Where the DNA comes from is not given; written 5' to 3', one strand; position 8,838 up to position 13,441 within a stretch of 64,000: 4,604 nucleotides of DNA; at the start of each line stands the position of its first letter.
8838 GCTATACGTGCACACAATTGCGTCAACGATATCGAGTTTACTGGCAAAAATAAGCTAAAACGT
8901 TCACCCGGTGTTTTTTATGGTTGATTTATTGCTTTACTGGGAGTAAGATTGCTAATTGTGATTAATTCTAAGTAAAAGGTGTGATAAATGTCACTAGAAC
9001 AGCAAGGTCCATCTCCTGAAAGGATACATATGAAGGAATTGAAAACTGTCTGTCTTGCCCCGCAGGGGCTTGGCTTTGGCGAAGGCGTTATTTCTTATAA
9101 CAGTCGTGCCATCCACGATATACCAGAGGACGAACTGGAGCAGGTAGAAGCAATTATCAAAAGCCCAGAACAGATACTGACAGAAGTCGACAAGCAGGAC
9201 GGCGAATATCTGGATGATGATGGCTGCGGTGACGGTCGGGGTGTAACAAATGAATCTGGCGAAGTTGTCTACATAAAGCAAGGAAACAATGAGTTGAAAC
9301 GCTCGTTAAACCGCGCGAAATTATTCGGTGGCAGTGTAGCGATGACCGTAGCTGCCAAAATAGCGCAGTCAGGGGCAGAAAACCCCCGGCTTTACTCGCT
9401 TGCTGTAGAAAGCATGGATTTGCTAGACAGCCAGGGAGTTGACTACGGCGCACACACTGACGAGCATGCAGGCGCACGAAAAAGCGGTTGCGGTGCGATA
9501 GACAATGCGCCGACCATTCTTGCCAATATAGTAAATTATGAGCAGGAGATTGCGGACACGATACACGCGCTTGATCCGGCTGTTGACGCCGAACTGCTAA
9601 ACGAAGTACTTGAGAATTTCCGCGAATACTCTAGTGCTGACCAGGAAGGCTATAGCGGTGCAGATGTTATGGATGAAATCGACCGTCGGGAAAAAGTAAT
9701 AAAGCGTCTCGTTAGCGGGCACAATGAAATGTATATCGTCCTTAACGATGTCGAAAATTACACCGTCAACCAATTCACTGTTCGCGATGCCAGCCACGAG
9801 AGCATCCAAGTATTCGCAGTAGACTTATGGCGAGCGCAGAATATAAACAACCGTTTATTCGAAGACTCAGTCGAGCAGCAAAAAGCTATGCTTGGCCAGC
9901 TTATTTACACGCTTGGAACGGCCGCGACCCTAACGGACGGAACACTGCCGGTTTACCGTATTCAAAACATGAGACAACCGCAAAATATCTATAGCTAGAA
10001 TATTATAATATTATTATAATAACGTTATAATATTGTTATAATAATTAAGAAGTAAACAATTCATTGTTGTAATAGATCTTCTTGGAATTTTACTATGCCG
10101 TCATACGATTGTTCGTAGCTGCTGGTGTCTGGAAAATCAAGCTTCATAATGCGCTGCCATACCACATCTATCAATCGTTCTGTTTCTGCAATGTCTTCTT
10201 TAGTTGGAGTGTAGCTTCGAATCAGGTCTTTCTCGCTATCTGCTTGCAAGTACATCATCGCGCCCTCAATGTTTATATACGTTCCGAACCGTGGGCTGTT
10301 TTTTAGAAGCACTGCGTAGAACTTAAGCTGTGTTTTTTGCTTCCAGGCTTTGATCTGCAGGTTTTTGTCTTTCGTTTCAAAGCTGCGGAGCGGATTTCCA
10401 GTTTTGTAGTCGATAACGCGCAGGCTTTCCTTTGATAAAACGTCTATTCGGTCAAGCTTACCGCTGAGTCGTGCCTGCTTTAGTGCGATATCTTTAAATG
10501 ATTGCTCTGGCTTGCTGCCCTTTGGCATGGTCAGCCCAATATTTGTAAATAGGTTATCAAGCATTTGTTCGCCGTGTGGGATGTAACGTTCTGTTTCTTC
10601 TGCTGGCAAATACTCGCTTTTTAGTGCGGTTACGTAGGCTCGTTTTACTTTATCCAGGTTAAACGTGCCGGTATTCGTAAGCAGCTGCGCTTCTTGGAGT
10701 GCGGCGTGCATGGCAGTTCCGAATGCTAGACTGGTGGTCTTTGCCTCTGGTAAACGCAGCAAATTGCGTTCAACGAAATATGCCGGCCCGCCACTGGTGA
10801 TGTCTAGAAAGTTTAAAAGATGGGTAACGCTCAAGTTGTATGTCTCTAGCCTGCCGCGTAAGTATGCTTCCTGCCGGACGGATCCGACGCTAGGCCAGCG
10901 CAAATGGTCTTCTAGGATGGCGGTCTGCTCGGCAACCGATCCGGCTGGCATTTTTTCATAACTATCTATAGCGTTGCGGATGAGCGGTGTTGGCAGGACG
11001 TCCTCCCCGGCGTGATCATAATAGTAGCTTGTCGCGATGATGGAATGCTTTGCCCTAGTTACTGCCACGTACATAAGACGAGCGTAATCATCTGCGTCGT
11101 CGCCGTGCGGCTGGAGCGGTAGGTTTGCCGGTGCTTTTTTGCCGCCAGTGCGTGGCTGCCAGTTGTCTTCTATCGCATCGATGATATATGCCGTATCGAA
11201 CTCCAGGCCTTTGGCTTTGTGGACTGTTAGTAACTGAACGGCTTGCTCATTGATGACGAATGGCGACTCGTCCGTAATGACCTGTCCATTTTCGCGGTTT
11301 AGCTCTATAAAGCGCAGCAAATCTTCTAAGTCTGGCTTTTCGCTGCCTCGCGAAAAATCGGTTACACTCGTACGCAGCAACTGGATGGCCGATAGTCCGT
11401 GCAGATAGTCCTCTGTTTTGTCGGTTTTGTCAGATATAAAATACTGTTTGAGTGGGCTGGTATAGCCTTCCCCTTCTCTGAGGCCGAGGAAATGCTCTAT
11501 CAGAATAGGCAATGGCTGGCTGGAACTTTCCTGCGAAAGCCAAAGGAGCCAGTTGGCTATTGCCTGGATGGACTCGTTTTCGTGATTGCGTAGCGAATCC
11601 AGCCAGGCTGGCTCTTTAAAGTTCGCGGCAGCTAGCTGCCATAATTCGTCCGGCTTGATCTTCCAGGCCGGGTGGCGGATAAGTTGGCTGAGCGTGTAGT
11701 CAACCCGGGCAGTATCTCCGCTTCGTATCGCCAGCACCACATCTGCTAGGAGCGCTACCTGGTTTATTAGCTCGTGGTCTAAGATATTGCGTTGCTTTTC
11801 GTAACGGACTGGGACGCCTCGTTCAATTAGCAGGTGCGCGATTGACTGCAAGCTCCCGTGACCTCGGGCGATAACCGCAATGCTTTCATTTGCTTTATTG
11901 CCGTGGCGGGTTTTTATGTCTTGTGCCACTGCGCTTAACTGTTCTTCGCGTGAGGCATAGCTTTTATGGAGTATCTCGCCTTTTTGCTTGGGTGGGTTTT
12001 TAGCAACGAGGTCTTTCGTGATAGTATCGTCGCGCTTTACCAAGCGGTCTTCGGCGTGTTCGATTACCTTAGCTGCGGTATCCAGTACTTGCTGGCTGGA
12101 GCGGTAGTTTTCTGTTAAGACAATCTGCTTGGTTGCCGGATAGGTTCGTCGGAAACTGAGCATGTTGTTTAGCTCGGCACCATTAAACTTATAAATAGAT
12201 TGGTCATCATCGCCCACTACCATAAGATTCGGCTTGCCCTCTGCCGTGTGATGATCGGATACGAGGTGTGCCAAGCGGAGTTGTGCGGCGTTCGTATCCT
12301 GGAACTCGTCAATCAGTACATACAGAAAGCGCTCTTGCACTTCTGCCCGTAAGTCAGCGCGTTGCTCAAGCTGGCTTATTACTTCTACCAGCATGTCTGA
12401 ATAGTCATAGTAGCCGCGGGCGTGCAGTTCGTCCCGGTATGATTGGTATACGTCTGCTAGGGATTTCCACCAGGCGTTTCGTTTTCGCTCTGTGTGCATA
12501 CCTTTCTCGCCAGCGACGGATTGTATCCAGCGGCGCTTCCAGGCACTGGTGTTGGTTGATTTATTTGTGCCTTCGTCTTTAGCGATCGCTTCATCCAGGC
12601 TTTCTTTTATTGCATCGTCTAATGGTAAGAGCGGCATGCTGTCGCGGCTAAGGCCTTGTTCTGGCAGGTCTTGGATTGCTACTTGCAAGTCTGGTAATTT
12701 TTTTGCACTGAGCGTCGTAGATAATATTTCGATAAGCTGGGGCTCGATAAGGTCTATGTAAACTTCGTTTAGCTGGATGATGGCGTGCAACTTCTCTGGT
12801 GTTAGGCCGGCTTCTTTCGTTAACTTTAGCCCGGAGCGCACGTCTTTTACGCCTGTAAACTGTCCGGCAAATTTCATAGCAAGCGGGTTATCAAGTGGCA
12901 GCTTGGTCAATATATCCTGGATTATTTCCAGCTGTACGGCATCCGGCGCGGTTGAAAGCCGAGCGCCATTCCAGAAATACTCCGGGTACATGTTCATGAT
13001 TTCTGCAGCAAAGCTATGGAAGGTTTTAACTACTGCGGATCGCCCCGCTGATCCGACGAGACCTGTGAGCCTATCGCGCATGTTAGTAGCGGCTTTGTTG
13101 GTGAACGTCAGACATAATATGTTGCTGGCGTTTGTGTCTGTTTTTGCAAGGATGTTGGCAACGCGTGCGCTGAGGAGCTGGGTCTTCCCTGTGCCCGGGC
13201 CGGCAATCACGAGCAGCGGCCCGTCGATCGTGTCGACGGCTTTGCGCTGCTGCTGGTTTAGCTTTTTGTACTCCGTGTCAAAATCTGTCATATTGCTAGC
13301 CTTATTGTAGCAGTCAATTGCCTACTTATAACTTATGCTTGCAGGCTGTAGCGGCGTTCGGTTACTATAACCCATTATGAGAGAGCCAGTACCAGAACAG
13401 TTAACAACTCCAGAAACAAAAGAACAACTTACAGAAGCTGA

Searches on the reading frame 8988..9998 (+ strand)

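Call 24: search_protein_families(library=pfam, proteins=[window:8988-9998:+], max_evalue=0.01)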
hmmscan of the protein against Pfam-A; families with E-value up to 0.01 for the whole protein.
window:8988-9998:+ (336 aa): 1 family
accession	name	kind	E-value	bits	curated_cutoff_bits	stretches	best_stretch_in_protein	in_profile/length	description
PF18484.6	CDCA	-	0.00011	22.4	29.2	1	147-287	55-156/184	Cadmium carbonic anhydrase repeat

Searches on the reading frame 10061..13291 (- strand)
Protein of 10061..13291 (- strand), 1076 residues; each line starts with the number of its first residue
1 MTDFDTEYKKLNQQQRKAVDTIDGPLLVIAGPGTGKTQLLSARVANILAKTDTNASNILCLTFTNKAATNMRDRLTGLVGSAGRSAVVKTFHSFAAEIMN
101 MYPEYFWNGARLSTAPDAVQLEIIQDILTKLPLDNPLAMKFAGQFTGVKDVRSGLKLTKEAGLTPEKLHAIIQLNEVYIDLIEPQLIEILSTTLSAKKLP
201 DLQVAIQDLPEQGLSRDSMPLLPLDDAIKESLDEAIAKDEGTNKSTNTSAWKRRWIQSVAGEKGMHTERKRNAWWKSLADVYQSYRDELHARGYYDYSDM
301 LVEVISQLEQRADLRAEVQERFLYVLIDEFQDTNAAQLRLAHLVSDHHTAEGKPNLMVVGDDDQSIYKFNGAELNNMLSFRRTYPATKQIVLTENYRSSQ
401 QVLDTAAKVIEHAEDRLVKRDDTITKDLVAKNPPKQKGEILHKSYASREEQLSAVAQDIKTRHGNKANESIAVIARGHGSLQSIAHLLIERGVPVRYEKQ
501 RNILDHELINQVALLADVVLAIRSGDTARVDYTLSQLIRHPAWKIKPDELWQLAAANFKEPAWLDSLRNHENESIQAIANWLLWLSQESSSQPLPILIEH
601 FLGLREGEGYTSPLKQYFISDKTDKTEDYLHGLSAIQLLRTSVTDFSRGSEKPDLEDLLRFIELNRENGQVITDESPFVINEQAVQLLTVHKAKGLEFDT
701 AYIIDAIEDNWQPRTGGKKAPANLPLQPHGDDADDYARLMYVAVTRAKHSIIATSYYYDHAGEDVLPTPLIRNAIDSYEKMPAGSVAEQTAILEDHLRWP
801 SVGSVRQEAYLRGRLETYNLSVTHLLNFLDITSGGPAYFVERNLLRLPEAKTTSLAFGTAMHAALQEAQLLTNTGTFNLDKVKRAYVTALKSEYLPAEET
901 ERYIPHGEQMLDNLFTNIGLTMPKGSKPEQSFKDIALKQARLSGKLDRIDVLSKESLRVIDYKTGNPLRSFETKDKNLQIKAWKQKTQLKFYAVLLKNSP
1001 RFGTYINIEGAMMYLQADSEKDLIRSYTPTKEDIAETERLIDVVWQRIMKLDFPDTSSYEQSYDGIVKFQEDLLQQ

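Call 35: search_protein_families(library=pfam, proteins=[window:10061-13291:-], max_evalue=0.001)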
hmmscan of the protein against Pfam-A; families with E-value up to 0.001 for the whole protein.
window:10061-13291:- (1076 aa): 7 families
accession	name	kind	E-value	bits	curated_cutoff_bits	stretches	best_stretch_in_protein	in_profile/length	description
PF00580.27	UvrD-helicase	-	7.6e-65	219.7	23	1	11-385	1-271/271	UvrD/REP helicase N-terminal domain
PF13361.12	UvrD_C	-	1.1e-28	101.2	25.6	2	623-753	229-345/350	UvrD-like helicase C-terminal domain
PF13245.12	AAA_19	-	5.3e-21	75.6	25.1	1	15-369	1-133/134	AAA domain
PF12705.13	PDDEXK_1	-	7.5e-18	65.8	22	1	837-1056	15-232/247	PD-(D/E)XK nuclease superfamily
PF13538.12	UvrD_C_2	-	3.3e-09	36.9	27.4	0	687-708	4-25/52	UvrD-like helicase C-terminal domain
PF13604.12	AAA_30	-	1.2e-05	25.6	27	1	10-75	1-66/191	AAA domain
PF13086.12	AAA_11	-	0.00014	22.1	27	1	10-83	1-79/257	AAA domain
